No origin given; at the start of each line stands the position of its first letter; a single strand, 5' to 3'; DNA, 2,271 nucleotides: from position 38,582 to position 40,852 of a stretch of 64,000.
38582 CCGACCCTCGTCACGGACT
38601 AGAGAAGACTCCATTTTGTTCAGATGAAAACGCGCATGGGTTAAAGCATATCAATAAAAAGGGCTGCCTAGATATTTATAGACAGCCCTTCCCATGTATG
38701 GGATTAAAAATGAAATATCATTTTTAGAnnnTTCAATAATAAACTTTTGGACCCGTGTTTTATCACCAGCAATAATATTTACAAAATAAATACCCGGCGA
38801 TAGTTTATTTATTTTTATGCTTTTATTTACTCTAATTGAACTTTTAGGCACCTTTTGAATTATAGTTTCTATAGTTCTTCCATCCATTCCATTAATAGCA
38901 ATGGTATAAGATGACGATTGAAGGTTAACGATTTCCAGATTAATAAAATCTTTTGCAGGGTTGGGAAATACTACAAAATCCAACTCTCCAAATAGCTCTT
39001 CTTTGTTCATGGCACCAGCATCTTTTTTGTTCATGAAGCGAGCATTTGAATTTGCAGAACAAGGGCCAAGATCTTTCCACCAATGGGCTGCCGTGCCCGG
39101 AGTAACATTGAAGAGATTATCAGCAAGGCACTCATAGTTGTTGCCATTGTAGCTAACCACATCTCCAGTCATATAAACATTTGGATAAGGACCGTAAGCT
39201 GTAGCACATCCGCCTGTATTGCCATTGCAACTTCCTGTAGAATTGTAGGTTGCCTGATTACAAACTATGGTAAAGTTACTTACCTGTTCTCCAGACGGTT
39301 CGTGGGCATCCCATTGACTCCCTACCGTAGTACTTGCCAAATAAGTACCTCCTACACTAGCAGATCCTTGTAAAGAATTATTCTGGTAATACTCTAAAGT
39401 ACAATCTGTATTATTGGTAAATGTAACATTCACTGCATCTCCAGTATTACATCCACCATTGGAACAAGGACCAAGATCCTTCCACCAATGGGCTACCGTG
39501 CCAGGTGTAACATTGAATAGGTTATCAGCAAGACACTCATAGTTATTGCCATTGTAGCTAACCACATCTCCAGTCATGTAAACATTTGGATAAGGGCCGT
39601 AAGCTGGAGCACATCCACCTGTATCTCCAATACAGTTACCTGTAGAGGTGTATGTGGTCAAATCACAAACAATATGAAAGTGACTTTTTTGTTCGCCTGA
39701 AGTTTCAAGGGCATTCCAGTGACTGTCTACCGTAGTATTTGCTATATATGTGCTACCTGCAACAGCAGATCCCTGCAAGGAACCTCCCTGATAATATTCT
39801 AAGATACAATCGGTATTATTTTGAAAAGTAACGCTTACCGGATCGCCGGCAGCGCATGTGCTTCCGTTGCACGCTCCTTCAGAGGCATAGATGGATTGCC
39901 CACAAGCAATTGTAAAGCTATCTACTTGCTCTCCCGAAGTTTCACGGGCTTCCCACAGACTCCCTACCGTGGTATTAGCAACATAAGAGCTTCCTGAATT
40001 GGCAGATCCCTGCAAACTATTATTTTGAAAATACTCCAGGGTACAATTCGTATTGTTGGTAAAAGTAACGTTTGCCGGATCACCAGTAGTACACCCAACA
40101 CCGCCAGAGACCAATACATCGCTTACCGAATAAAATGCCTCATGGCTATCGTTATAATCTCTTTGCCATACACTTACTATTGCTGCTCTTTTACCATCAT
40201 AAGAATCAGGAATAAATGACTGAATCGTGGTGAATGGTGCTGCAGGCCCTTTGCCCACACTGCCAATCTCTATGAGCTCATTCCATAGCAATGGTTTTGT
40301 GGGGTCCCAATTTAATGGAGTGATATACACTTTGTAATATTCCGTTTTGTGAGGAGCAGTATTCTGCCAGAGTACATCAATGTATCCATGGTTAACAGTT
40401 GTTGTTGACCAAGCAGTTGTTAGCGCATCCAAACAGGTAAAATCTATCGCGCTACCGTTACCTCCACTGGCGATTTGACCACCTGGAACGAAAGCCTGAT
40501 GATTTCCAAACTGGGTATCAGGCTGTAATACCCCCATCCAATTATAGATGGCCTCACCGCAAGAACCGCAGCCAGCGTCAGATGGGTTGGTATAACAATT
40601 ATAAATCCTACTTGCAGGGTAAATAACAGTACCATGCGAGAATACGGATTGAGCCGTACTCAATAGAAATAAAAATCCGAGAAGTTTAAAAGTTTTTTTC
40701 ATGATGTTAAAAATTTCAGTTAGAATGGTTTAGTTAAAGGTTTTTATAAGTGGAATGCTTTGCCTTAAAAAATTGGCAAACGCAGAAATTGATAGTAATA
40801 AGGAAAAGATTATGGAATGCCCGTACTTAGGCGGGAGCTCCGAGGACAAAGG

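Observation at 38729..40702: T9SS-exported AA10 LPMO with VHL-beta-like repeats interleaved with chitin-binding modules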

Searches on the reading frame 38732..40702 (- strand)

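Call 4: search_protein_families(library=pfam, proteins=[window:38732-40702:-], max_evalue=1)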
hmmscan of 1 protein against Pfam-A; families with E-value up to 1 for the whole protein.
window:38732-40702:- (657 aa): 5 families
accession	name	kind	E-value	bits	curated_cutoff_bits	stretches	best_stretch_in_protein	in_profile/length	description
PF03067.21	LPMO_10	-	2.5e-32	113.5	23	1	23-196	1-183/183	Lytic polysaccharide mono-oxygenase, cellulose-degrading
PF18962.6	Por_Secre_tail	-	7e-13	49.1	27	1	578-656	1-75/75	Secretion system C-terminal sorting domain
PF02839.19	CBM_5_12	-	1.1e-11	45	26.2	2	508-528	6-26/44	Carbohydrate-binding module family 5/12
PF24852.1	DUF7726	-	0.25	11.9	26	1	537-564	24-52/73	Domain of unknown function (DUF7726)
PF09792.14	But2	-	0.26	12.1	24.2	0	229-305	65-137/141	Ubiquitin 3 binding protein But2 C-terminal domain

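Call 5: search_protein_families(library=ncbifam, proteins=[window:38732-40702:-], max_evalue=1)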
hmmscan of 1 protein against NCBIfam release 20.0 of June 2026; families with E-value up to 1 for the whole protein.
window:38732-40702:- (657 aa): 4 families
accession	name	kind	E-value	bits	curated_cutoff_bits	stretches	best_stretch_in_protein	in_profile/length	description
NF009690.0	PRK13211.1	equivalog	3.9e-21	75.3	481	1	4-204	5-199/477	N-acetylglucosamine-binding protein GbpA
TIGR04183.1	Por_Secre_tail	domain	2.4e-10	40.2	23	1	578-657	1-72/72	T9SS type A sorting domain-containing protein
NF038113.1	T9SSA_dep_M36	equivalog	4.9e-09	34.9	885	1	567-656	784-868/869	T9SS-dependent M36 family metallopeptidase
NF052323.1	T9SSA_dep_M6i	equivalog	8.1e-05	20.7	600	1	537-653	920-1034/1043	T9SS-dependent M6-like inactivated metalloprotease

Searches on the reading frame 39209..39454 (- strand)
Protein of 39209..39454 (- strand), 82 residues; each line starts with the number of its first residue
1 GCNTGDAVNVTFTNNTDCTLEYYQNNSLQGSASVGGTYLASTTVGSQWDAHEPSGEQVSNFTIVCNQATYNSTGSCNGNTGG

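Call 7: search_protein_families(library=pfam, proteins=[window:39209-39454:-], max_evalue=10)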
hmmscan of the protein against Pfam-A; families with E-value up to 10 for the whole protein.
seq(82 aa): 1 family
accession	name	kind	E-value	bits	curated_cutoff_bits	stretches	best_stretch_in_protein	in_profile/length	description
PF01028.25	Topoisom_I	-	0.13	12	23.7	1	27-77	144-194/228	Eukaryotic DNA topoisomerase I, catalytic core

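Call 22: search_solved_structures(query=A2, max_evalue=10, show_alignments=3)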
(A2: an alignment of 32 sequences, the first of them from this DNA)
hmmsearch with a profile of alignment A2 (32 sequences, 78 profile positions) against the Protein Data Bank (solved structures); distinct sequences matched with E-value up to 10: 6.
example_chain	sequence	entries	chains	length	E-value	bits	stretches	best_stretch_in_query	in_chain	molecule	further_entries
8bl3_A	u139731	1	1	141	0.051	16.7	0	4-41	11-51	scIg12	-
8bl6_A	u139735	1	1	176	0.11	15.7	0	4-41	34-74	dIG14-scdim-EF62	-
2nqh_A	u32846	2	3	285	0.2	14.8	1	39-73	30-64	Endonuclease 4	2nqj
4k1g_A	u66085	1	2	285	0.2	14.8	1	39-73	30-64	Endonuclease 4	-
1qtw_A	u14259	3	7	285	0.2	14.8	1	39-73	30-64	ENDONUCLEASE IV | Endonuclease 4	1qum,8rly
2nq9_A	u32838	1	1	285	0.2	14.8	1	39-73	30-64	Endonuclease 4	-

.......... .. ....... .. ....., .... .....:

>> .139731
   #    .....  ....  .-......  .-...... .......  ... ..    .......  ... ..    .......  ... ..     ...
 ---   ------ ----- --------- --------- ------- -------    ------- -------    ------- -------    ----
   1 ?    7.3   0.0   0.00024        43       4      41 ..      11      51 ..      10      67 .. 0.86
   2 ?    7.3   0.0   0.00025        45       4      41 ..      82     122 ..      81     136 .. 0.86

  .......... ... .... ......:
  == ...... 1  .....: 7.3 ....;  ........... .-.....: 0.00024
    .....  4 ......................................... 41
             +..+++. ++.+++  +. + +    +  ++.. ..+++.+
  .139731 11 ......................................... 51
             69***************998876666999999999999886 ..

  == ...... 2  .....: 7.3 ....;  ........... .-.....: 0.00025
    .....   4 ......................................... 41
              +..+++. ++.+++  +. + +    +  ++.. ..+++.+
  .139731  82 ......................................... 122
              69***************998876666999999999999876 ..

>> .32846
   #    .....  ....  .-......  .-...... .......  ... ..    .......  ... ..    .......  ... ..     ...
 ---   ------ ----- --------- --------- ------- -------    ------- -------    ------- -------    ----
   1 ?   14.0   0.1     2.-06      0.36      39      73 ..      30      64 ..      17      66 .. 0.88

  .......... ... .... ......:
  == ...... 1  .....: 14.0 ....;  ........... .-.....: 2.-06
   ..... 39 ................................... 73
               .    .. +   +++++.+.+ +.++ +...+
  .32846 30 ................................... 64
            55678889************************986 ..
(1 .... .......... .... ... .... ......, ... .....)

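Call 28: predict_structure(alignment_id=A2)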
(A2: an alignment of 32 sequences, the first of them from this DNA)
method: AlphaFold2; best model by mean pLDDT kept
length: 82 residues; sequences in the alignment: 32
mean_pLDDT: 90.9   pTM: 0.77
mean pLDDT of the five models: 90.9, 90.6, 90.6, 90.5, 89.2
residues with pLDDT >= 90: 69; 70-90: 7; 50-70: 2; < 50: 4
segments of 3 or more residues with pLDDT < 50: 79-82
pLDDT, mean of each block of 10 residues (from residue 1): 92 95 96 96 96 92 95 75 36
secondary structure, 60 per line:
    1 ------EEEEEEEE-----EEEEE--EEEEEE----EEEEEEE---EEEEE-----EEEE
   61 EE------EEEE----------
elements in order: E7-14 E20-24 E27-32 E37-43 E47-51 E57-62 E69-72

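Call 30: fold_search(model_id=the predicted structure, library=pdb)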
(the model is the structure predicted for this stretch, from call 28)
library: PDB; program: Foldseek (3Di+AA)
matches with E <= 10: 921; with E <= 0.001: 0
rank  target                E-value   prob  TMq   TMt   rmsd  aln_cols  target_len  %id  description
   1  9snp_F                3.0e-03  1.00  0.68  0.42   4.7        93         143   13  VHL/Elongin B/Elongin C complex with compound 60 (released 2026-04-01)
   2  8zvj_C                3.8e-03  1.00  0.71  0.45   3.1        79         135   16  Crystal structure of VHL-EloB-EloC in complex with a fragment compound 7HC_1(DE22) (released 2024-12-18)
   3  8zv8_C                4.2e-03  1.00  0.75  0.49   1.6        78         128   14  Crystal structure of VHL-EloB-EloC in complex with a fragment compound 7HC_2 (D7) (released 2024-12-18)
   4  8zvj_L                4.2e-03  1.00  0.68  0.42   3.4        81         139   15  Crystal structure of VHL-EloB-EloC in complex with a fragment compound 7HC_1(DE22) (released 2024-12-18)
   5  5t35_H                4.4e-03  1.00  0.56  0.35   4.9        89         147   12  The PROTAC MZ1 in complex with the second bromodomain of Brd4 and pVHL:ElonginC:ElonginB (released 2017-03-08)
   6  7cjb_A                4.7e-03  1.00  0.74  0.43   1.7        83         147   13  VHL recognizes hydroxyproline in RIPK1 (released 2021-07-14)
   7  3ztc_C                4.7e-03  1.00  0.75  0.45   3.2        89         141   12  pVHL54-213-EloB-EloC complex _ (2S,4R)-N-((1,1'-biphenyl)-4-ylmethyl)- 4-hydroxy-1-(2-(3-methylisoxazol-5-yl)acetyl)py (released 2012-07-25)
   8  8zvj_F                4.7e-03  1.00  0.71  0.43   3.1        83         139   16  Crystal structure of VHL-EloB-EloC in complex with a fragment compound 7HC_1(DE22) (released 2024-12-18)
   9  4w9j_L                4.7e-03  1.00  0.70  0.42   3.1        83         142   16  pVHL:EloB:EloC in complex with (2S,4R)-1-((S)-2-((S)-2-acetamido-4-methylpentanamido)-3,3-dimethylbutanoyl)-4-hydroxy- (released 2014-09-10)
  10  1vcb_C                4.7e-03  1.00  0.72  0.45   3.2        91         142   12  THE VHL-ELONGINC-ELONGINB STRUCTURE (released 1999-04-21)
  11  4awj_C                5.0e-03  1.00  0.71  0.44   3.1        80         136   16  pVHL:EloB:EloC complex, in complex with capped Hydroxyproline (released 2012-11-14)
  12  4w9c_C                5.0e-03  1.00  0.71  0.43   3.1        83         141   16  pVHL:EloB:EloC in complex with (2S,4R)-1-(3,3-dimethylbutanoyl)-4-hydroxy-N-(4-(oxazol-5-yl)benzyl)pyrrolidine-2-carbo (released 2014-09-10)
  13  5t35_D                5.0e-03  1.00  0.59  0.34   4.9        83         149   14  The PROTAC MZ1 in complex with the second bromodomain of Brd4 and pVHL:ElonginC:ElonginB (released 2017-03-08)
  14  8g1p_C                5.3e-03  1.00  0.71  0.42   3.5        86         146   16  Co-crystal structure of Compound 11 in complex with the bromodomain of human SMARCA2 and pVHL:ElonginC:ElonginB (released 2023-07-26)
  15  4bkt_C                5.3e-03  1.00  0.72  0.45   3.0        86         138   12  von Hippel Lindau protein:ElonginB:ElonginC complex, in complex with (2S,4R)-N-methyl-1-[2-(3-methyl-1,2-oxazol-5-yl)e (released 2013-11-27)
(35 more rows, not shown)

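Call 32: search_protein_families(library=pfam, alignment_id=A2, max_evalue=10)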
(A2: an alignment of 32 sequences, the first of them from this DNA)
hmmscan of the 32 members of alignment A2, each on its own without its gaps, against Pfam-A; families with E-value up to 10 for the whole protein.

A. member 1, seq(82 aa): 1 family
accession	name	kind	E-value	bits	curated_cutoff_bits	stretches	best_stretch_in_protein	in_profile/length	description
PF01028.25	Topoisom_I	-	0.13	12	23.7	1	27-77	144-194/228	Eukaryotic DNA topoisomerase I, catalytic core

B. families by the number of members that match (of 32 scanned): 20 families
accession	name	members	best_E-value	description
PF11611.13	DUF4352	2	0.046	Domain of unknown function (DUF4352)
PF09792.14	But2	2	0.15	Ubiquitin 3 binding protein But2 C-terminal domain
PF01847.22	VHL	1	6.2e-06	VHL beta domain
PF15886.11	CBM39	1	0.0046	Carbohydrate binding domain (family 32)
PF22058.2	X25_BaPul_like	1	0.022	Pullulanase X25 domain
PF09154.16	Alpha-amy_C_pro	1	0.043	Alpha-amylase C-terminal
PF22036.2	MoaF_like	1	0.056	MoaF-like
PF09864.15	MliC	1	0.057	Membrane-bound lysozyme-inhibitor of c-type lysozyme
PF24736.1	DUF7687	1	0.086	Domain of unknown function (DUF7687)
PF19202.5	DUF5874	1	0.089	Family of unknown function (DUF5874)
PF25248.1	Ig_CFAP65_8th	1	0.092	CFAP65, eight Ig-like domain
PF17742.6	Fndc10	1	0.1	Fibronectin type III domain-containing protein 10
PF11614.14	FixG_C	1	0.11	IG-like fold at C-terminal of FixG, putative oxidoreductase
PF20475.3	DUF6717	1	0.11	Family of unknown function (DUF6717)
PF19860.4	DUF6334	1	0.11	Family of unknown function (DUF6334)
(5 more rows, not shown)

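Call 85: fold_search(model_id=the predicted structure, library=viral)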
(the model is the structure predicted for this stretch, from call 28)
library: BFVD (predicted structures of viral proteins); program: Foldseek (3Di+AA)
matches with E <= 10: 802; with E <= 0.001: 0
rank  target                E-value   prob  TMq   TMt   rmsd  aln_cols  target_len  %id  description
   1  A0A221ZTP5            2.2e-03  1.00  0.71  0.18   2.7        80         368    9  (no name in the UniProt tables at hand)
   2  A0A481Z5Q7            4.1e-03  1.00  0.65  0.24   2.9        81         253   12  Uncharacterized protein (Fragment) [Pithovirus LCPAC202]
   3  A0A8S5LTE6            4.4e-03  1.00  0.58  0.21   3.4        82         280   13  DUF4352 domain-containing protein [Siphoviridae sp. ctOIB27]
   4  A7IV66                6.8e-03  1.00  0.66  0.15   6.5       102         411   12  Uncharacterized protein M686L [Paramecium bursaria Chlorella virus MT325]
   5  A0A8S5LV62            1.0e-02  1.00  0.47  0.13   5.6        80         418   18  Uncharacterized protein [Siphoviridae sp. ctFn287]
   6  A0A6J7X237            1.0e-02  0.99  0.44  0.35   7.6        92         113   16  Uncharacterized protein [uncultured Caudovirales phage]
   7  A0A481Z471            1.3e-02  1.00  0.58  0.10   3.7        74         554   12  Transmembrane protein [Pithovirus LCPAC201]
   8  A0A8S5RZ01            1.6e-02  0.98  0.45  0.36   8.4        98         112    9  Uncharacterized protein [Myoviridae sp. ctNQV2]
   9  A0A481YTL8            2.2e-02  1.00  0.60  0.27   4.4        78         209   15  Uncharacterized protein [Marseillevirus LCMAC102]
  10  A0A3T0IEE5            2.2e-02  0.98  0.47  0.23   7.7       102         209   12  (no name in the UniProt tables at hand)
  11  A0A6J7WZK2            2.4e-02  0.99  0.47  0.30   6.6       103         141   11  Uncharacterized protein (Fragment) [uncultured Caudovirales phage]
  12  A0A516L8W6            2.4e-02  0.90  0.40  0.27   5.9        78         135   14  (no name in the UniProt tables at hand)
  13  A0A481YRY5            2.6e-02  0.98  0.39  0.14   5.8        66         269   20  Uncharacterized protein [Iridovirus LCIVAC01]
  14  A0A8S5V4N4            2.8e-02  1.00  0.57  0.37   3.3        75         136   12  Uncharacterized protein [Siphoviridae sp. ctSMg55]
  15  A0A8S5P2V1            2.9e-02  1.00  0.60  0.38   2.9        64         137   11  Uncharacterized protein [Siphoviridae sp. ctur44]
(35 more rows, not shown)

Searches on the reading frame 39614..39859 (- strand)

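Call 7: search_protein_families(library=pfam, proteins=[window:39614-39859:-], max_evalue=10)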
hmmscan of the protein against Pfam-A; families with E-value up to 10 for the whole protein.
seq(82 aa): 1 family
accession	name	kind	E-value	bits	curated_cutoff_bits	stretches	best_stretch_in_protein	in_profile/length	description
PF19202.5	DUF5874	-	0.089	13.6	27.1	1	6-66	7-69/74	Family of unknown function (DUF5874)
